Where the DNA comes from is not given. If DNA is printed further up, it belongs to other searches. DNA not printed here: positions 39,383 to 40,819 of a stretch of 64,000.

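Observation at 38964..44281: Six-gene operon encoding only exported proteins, centred on a caspase-like protease and ending in a Sel1/WG-repeat protein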

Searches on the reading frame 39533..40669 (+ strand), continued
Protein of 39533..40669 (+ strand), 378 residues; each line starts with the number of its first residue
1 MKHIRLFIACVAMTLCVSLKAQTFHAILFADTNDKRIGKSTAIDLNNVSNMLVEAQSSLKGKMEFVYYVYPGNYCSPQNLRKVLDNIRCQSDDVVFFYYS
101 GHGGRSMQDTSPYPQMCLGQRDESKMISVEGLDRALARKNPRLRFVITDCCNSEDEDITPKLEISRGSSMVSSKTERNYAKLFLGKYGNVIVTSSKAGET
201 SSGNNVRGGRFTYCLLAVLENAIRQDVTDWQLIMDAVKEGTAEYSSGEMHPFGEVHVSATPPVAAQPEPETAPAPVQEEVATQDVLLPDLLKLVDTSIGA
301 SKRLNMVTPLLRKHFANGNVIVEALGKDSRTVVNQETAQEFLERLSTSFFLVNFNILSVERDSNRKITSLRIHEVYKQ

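Call 51: search_protein_families(library=pfam, proteins=[L006:12404-13300:+, L017:11597-12418:+, L022:13068-13817:+, L004:12155-14551:+, L027:11658-13853:+, L008:11446-14121:+, L068:10339-11847:+, L031:11684-13846:+, L024:11528-13657:+, L017:12425-13417:+], max_evalue=0.01)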
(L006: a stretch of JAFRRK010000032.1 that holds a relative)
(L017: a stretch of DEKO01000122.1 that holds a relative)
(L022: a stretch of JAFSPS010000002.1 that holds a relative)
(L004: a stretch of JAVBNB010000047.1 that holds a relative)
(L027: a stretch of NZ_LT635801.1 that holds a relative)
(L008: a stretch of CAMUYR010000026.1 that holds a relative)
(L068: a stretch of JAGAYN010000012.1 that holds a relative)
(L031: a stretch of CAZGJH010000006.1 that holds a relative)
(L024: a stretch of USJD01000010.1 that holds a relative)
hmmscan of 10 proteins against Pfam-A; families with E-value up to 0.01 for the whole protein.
L006:12404-13300:+ (299 aa): 0 families

L017:11597-12418:+ (274 aa): 0 families

L022:13068-13817:+ (250 aa): 0 families

L004:12155-14551:+ (799 aa): 3 families
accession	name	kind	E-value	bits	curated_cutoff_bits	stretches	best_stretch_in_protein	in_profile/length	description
PF08238.18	Sel1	-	2.6e-35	120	30.7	4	484-519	2-36/36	Sel1 repeat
PF13004.13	BACON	-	5.2e-06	26.8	25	1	610-656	2-56/61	Putative binding domain, N-terminal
PF19190.6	BACON_2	-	0.00013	22.2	25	1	586-641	4-72/94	Viral BACON domain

L027:11658-13853:+ (732 aa): 6 families
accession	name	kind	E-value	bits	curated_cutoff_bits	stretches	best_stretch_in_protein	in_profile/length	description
PF13568.12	OMP_b-brl_2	-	6.9e-09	36.5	27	1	567-710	31-173/175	Outer membrane protein beta-barrel domain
PF08238.18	Sel1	-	4e-06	27.6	30.7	0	388-403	20-35/36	Sel1 repeat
PF07719.23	TPR_2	-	5.6e-05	23.4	27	0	184-207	5-28/34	Tetratricopeptide repeat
PF13505.12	OMP_b-brl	-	0.00024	21.8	28.7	1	539-712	21-157/175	Outer membrane protein beta-barrel domain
PF00515.34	TPR_1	-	0.0023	18.1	27.8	0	184-207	5-28/34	Tetratricopeptide repeat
PF20989.3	Sarcoglycan_2_C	-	0.0065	16.9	24.1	0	444-482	23-61/125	Sarcoglycan alpha/epsilon second domain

L008:11446-14121:+ (892 aa): 10 families
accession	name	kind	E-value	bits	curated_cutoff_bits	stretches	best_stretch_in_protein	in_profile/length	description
PF03544.19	TonB_C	-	2.1e-22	79.8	24.6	1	811-888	2-79/79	Gram-negative bacterial TonB protein C-terminal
PF14559.12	TPR_19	-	1.2e-09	38.8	25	1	187-240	5-56/68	Tetratricopeptide repeat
PF13428.12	TPR_14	-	7.2e-08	32.8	23.5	0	636-668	5-38/44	Tetratricopeptide repeat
PF13432.12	TPR_16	-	9.7e-08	32.8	32.7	1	177-240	1-62/65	Tetratricopeptide repeat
PF07719.23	TPR_2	-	8.7e-07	29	27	0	211-240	3-32/34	Tetratricopeptide repeat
PF25063.1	ARM_TT21_C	-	0.00011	22.6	35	0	639-688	102-153/209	Tetratricopeptide repeat protein 21 C-terminal ARM domain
PF13424.12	TPR_12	-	0.00019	22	30.1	0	188-236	18-72/77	Tetratricopeptide repeat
PF13181.12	TPR_8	-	0.00097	19.6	25.7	0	210-240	2-32/34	Tetratricopeptide repeat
PF13174.12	TPR_6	-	0.0019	19.1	26.3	0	214-240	5-31/33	Tetratricopeptide repeat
PF12895.13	ANAPC3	-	0.0033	18.1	27.2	0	622-687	18-79/82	Anaphase-promoting complex, cyclosome, subunit 3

L068:10339-11847:+ (503 aa): 2 families
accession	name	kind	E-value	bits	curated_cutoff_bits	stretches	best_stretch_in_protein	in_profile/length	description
PF07719.23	TPR_2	-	0.00031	21.1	27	1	183-207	8-32/34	Tetratricopeptide repeat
PF00515.34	TPR_1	-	0.00066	19.8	27.8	1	185-207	10-32/34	Tetratricopeptide repeat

L031:11684-13846:+ (721 aa): 3 families
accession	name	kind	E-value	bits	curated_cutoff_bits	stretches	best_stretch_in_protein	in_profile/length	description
PF13568.12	OMP_b-brl_2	-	2.2e-08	34.8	27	1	555-700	30-174/175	Outer membrane protein beta-barrel domain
PF08238.18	Sel1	-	0.0027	18.7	30.7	0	291-326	3-36/36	Sel1 repeat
PF00515.34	TPR_1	-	0.0099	16.1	27.8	0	378-394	15-31/34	Tetratricopeptide repeat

L024:11528-13657:+ (710 aa): 6 families
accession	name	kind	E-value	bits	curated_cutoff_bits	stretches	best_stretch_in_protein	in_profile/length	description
PF13568.12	OMP_b-brl_2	-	2.6e-10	41.1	27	1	553-689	38-174/175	Outer membrane protein beta-barrel domain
PF08238.18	Sel1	-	1.2e-05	26.1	30.7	1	283-315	2-36/36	Sel1 repeat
PF13505.12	OMP_b-brl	-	5.6e-05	23.8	28.7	1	543-672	42-138/175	Outer membrane protein beta-barrel domain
PF13432.12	TPR_16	-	0.0015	19.4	32.7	1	256-317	6-64/65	Tetratricopeptide repeat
PF00515.34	TPR_1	-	0.0015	18.7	27.8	1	182-207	4-29/34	Tetratricopeptide repeat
PF07719.23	TPR_2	-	0.0087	16.6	27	0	181-207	3-29/34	Tetratricopeptide repeat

L017:12425-13417:+ (331 aa): 0 families
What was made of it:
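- Checked: The sequence does read like a Sel1 repeat, and relatives have true Sel1/TPR hits (call 51).
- g6-type proteins carry OMP barrel and TonB_C fusions (call 51). One lineage has a TonB_C fusion (call 51). g6-type proteins carry OMP-barrel anchors (call 51). OMP-barrel and TonB_C fusions place the N-terminal parts in the periplasm (call 51).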

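Call 52: search_protein_families(library=padloc, proteins=[window:39533-40669:+], max_evalue=0.01)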
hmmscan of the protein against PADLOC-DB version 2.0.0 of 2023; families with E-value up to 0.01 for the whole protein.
window:39533-40669:+ (378 aa): 1 family
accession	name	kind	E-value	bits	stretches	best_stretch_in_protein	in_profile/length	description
PDLC02987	caspase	-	2.2e-07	28.5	1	78-256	54-196/453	-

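Call 68: find_encoding_contigs(protein=P0001, flank=7000, max_places=4)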
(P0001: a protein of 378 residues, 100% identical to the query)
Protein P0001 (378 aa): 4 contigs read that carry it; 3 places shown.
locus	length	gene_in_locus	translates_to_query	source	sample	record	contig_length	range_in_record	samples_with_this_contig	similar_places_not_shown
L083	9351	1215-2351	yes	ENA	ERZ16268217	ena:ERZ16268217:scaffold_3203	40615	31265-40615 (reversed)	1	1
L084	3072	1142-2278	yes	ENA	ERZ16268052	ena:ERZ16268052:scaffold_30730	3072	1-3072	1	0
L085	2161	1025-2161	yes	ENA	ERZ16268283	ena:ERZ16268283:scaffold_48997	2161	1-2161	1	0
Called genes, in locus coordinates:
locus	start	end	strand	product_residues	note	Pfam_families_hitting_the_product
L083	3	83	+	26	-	?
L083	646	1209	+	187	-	-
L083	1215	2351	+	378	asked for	PF00656:Peptidase_C14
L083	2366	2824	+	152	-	-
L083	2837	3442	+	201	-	-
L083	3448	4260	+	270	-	-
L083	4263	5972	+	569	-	PF14903:WG_beta_rep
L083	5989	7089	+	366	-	PF13176:TPR_7 (faint), PF13428:TPR_14 (faint), PF14559:TPR_19 (faint), PF08238:Sel1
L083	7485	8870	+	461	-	PF13173:AAA_14, PF13635:DUF4143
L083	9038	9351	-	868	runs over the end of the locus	PF01411:tRNA-synt_2c, PF07973:tRNA_SAD, PF02272:DHHA1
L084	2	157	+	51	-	?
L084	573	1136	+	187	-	-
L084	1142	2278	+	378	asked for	PF00656:Peptidase_C14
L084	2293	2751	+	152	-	-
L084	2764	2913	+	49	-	-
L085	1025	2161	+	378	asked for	PF00656:Peptidase_C14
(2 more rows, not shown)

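Call 69: find_encoding_contigs(protein=P0004, flank=7000, max_places=3)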
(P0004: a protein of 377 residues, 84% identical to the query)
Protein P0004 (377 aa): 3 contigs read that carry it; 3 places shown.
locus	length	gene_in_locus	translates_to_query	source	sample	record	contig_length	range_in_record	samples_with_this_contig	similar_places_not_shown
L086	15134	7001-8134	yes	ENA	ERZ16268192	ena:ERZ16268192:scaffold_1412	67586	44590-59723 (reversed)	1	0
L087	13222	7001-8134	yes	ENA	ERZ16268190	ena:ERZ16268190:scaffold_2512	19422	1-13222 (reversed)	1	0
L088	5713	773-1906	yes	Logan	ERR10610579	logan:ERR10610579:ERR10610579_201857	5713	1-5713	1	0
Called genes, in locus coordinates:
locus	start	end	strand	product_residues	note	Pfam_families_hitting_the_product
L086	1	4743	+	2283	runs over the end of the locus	PF00668:Condensation, PF00501:AMP-binding, PF00550:PP-binding, PF00668:Condensation, PF00501:AMP-binding, PF13193:AMP-binding_C (weak), PF00550:PP-binding (weak)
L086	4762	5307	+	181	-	PF00881:Nitroreductase, PF14512:TM1586_NiRdase (weak), PF00881:Nitroreductase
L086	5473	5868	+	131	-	PF13669:Glyoxalase_4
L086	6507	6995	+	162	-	-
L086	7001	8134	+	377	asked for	PF00656:Peptidase_C14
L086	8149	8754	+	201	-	-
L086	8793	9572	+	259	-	-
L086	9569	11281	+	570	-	PF14903:WG_beta_rep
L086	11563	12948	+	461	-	PF13173:AAA_14, PF13635:DUF4143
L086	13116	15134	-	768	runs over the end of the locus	PF01411:tRNA-synt_2c, PF07973:tRNA_SAD, PF02272:DHHA1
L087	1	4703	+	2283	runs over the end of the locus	PF00668:Condensation, PF00501:AMP-binding, PF00550:PP-binding, PF00668:Condensation, PF00501:AMP-binding, PF13193:AMP-binding_C (weak), PF00550:PP-binding (weak)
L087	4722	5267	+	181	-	PF00881:Nitroreductase, PF14512:TM1586_NiRdase (weak), PF00881:Nitroreductase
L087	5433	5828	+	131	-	PF13669:Glyoxalase_4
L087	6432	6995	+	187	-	-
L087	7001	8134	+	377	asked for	PF00656:Peptidase_C14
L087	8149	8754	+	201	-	-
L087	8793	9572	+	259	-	-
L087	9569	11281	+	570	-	PF14903:WG_beta_rep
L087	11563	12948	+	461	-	PF13173:AAA_14, PF13635:DUF4143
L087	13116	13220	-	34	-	?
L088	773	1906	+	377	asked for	PF00656:Peptidase_C14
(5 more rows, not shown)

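Call 86: find_encoding_contigs(protein=P0059, flank=10000, max_places=1)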
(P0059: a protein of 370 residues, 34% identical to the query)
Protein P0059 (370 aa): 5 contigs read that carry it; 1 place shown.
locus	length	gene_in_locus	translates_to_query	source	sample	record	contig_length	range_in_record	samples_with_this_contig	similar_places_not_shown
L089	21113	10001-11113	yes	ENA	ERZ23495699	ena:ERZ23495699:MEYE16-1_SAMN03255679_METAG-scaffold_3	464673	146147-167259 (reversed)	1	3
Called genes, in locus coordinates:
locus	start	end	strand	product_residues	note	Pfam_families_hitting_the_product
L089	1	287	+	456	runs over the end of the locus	PF10396:TrmE_N, PF12631:MnmE_helical, PF03193:RsgA_GTPase (faint), PF00071:Ras (weak), PF00350:Dynamin_N (faint), PF01926:MMR_HSR1, PF02421:FeoB_N (weak), PF16897:MMR_HSR1_Xtn (weak)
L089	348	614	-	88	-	-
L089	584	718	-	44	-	-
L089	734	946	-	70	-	-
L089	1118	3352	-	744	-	PF12770:CHAT (weak), PF00515:TPR_1 (faint), PF07719:TPR_2 (faint), PF13424:TPR_12 (faint), PF13428:TPR_14 (faint), PF17874:TPR_MalT (weak)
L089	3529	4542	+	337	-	-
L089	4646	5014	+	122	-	PF12728:HTH_17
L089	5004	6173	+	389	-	PF13481:AAA_25, PF13384:HTH_23 (weak)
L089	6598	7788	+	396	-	PF08800:BT4734-like_N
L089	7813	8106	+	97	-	-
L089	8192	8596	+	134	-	-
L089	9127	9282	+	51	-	PF00196:GerE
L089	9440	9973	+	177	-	-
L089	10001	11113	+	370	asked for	PF00656:Peptidase_C14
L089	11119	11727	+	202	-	-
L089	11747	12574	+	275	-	-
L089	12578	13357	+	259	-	PF08238:Sel1 (faint)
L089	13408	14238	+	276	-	-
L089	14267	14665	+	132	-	-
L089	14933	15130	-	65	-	PF00196:GerE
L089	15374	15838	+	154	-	PF05685:Uma2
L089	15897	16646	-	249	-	PF00072:Response_reg, PF04397:LytTR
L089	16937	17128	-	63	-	-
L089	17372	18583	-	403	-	PF00515:TPR_1 (faint), PF07719:TPR_2 (faint), PF13374:TPR_10 (faint), PF13428:TPR_14 (faint), PF13176:TPR_7 (faint), PF13181:TPR_8 (faint), PF13424:TPR_12 (weak), PF13424:TPR_12 (weak), +1 more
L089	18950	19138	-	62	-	-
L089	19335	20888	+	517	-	PF09820:AAA-ATPase_like, PF08011:PDDEXK_9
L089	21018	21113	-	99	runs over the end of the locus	-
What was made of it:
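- In L089 the cassette lies in an island with a CHAT-TPR protein and mobile-element genes (call 86).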

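Call 87: find_encoding_contigs(protein=P0040, flank=10000, max_places=1)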
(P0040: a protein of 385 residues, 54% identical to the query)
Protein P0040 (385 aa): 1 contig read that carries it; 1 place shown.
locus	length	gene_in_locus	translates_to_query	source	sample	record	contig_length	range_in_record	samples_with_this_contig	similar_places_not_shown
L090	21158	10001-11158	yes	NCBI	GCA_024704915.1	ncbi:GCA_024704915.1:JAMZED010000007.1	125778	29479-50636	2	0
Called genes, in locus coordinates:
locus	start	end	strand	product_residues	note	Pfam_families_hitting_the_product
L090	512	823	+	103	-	PF01883:FeS_assembly_P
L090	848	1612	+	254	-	PF00149:Metallophos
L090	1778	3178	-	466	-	PF00245:Alk_phosphatase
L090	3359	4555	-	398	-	PF00871:Acetate_kinase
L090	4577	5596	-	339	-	PF01515:PTA_PTB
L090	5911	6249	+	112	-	PF03788:LrgA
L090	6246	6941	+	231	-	PF04172:LrgB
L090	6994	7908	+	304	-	PF09924:LPG_synthase_C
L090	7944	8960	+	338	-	PF00583:Acetyltransf_1 (weak), PF13527:Acetyltransf_9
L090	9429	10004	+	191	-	-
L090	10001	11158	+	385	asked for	PF00656:Peptidase_C14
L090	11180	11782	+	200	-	-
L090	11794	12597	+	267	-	-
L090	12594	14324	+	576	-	PF14903:WG_beta_rep (weak)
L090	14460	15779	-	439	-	PF01523:PmbA_TldD_1st, PF19290:PmbA_TldD_2nd, PF19289:PmbA_TldD_3rd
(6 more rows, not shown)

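Call 88: find_encoding_contigs(protein=P0014, flank=10000, max_places=1)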
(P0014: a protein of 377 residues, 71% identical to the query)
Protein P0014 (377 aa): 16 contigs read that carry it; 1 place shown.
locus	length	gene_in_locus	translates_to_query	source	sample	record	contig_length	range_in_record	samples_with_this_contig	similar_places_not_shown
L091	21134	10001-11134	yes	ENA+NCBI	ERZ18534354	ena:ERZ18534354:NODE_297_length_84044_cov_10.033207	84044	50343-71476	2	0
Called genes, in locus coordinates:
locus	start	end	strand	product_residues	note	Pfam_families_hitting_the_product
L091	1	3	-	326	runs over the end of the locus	PF20434:BD-FAE, PF00326:Peptidase_S9 (faint)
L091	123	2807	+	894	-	PF00690:Cation_ATPase_N, PF00122:E1-E2_ATPase, PF00702:Hydrolase, PF13246:Cation_ATPase, PF08282:Hydrolase_3 (faint), PF00689:Cation_ATPase_C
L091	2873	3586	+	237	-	PF00814:TsaD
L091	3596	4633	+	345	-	PF12725:DUF3810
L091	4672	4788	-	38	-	-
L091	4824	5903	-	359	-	PF00730:HhH-GPD, PF14815:NUDIX_4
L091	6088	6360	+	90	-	PF00216:Bac_DNA_binding, PF18291:HU-HIG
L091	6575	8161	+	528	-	PF00575:S1 (faint), PF10150:RNase_E_G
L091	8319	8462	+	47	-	-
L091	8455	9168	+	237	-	PF14848:HU-DNA_bdg, PF14734:DUF4469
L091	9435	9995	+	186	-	-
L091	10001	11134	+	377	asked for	PF00656:Peptidase_C14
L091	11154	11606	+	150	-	-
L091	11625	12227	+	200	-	-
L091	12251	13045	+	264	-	-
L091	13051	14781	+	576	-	PF14903:WG_beta_rep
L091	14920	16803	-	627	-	PF00884:Sulfatase, PF04185:Phosphoesterase (faint)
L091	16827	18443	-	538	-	PF00005:ABC_tran, PF02463:SMC_N (faint), PF13476:AAA_23 (faint), PF12848:ABC_tran_Xtn, PF00005:ABC_tran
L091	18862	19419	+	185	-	PF04011:LemA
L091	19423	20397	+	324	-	PF05569:Peptidase_M56 (weak), PF01435:Peptidase_M48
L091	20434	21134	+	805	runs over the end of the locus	PF13620:CarboxypepD_reg, PF13715:CarbopepD_reg_2 (weak), PF00593:TonB_dep_Rec_b-barrel, PF14905:OMP_b-brl_3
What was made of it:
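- The cassette sits in unrelated chromosomal contexts, so it travels as a unit (calls 69, 86-88). Neighbourhoods in B. muris and L091 are housekeeping (calls 87, 88).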
